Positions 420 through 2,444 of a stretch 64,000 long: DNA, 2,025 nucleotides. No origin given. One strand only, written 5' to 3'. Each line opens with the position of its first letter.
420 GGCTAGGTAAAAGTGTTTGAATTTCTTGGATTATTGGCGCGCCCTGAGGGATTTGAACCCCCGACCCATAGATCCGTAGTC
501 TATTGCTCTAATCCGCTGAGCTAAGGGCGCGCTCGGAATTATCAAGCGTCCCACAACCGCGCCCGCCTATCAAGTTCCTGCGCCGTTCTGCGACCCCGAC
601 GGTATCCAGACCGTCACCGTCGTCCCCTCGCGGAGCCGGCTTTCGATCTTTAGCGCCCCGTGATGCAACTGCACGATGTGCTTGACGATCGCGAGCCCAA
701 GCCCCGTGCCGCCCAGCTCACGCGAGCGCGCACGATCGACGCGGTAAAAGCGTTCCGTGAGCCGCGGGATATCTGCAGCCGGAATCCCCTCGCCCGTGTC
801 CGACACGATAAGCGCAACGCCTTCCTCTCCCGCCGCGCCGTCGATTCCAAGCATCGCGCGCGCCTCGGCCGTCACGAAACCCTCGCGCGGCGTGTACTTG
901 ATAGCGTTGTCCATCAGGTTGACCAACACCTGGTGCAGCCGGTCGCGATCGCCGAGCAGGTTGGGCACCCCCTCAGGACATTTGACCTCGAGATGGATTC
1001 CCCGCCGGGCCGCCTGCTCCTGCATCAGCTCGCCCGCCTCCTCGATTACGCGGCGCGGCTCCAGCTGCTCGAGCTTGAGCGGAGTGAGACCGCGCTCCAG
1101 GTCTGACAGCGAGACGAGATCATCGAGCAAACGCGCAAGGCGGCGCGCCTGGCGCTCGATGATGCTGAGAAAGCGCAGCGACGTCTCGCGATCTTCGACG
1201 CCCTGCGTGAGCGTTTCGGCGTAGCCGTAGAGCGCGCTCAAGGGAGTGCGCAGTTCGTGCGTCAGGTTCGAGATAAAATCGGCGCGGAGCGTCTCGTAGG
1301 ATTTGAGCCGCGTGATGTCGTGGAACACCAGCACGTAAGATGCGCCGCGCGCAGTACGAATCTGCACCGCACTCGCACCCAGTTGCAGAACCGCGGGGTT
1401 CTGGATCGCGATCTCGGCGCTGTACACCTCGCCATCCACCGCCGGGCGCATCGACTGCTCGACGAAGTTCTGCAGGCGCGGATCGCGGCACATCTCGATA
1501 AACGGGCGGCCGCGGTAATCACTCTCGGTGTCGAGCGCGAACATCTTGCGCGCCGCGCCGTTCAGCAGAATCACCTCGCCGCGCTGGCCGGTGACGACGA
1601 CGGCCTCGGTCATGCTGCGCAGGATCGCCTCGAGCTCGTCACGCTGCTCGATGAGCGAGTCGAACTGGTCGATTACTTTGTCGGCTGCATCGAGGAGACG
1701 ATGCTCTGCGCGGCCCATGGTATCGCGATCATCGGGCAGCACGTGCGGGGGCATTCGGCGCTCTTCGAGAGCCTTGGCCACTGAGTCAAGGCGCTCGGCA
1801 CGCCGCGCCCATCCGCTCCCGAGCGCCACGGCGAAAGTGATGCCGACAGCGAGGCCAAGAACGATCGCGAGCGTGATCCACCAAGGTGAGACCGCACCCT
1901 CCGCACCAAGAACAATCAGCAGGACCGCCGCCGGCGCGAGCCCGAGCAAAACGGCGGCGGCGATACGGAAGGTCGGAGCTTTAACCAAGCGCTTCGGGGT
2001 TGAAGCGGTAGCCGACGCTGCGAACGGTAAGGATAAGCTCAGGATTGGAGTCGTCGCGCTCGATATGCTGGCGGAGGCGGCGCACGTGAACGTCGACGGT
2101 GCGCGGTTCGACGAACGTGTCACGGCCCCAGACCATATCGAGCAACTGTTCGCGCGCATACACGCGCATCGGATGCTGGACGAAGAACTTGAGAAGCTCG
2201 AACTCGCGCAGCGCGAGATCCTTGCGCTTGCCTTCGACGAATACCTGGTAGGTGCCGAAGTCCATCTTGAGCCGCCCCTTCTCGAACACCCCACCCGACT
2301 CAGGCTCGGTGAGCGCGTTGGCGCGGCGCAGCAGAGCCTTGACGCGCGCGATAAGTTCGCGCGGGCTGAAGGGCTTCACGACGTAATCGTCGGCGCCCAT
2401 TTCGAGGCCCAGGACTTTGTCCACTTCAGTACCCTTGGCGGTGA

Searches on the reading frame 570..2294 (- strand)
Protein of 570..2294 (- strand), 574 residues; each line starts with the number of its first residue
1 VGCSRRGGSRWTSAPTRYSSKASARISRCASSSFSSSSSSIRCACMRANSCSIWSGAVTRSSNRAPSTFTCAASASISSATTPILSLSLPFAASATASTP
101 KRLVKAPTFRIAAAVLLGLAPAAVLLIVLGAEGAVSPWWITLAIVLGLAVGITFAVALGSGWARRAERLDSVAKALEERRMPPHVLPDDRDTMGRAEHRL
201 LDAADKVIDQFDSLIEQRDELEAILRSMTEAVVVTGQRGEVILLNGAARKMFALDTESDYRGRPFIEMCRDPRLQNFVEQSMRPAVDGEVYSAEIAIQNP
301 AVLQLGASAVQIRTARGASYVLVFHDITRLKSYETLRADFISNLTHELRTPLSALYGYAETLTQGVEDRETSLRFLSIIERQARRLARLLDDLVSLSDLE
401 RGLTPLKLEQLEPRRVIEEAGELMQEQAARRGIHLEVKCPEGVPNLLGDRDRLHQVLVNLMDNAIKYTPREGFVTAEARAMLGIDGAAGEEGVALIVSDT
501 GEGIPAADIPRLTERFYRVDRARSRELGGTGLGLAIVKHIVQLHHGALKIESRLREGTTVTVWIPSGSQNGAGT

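Call 44: search_protein_families(library=pfam, proteins=[window:570-2294:-], max_evalue=1e-8)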
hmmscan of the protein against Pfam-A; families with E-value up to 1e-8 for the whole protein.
window:570-2294:- (574 aa): 2 families
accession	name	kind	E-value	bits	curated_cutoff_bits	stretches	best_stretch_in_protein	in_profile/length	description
PF02518.31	HATPase_c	-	3.2e-29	102.1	26.4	1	448-566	1-109/111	Histidine kinase-, DNA gyrase B-, and HSP90-like ATPase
PF00512.31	HisKA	-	2.6e-16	59.9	26.9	1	337-402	2-66/66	His Kinase A (phospho-acceptor) domain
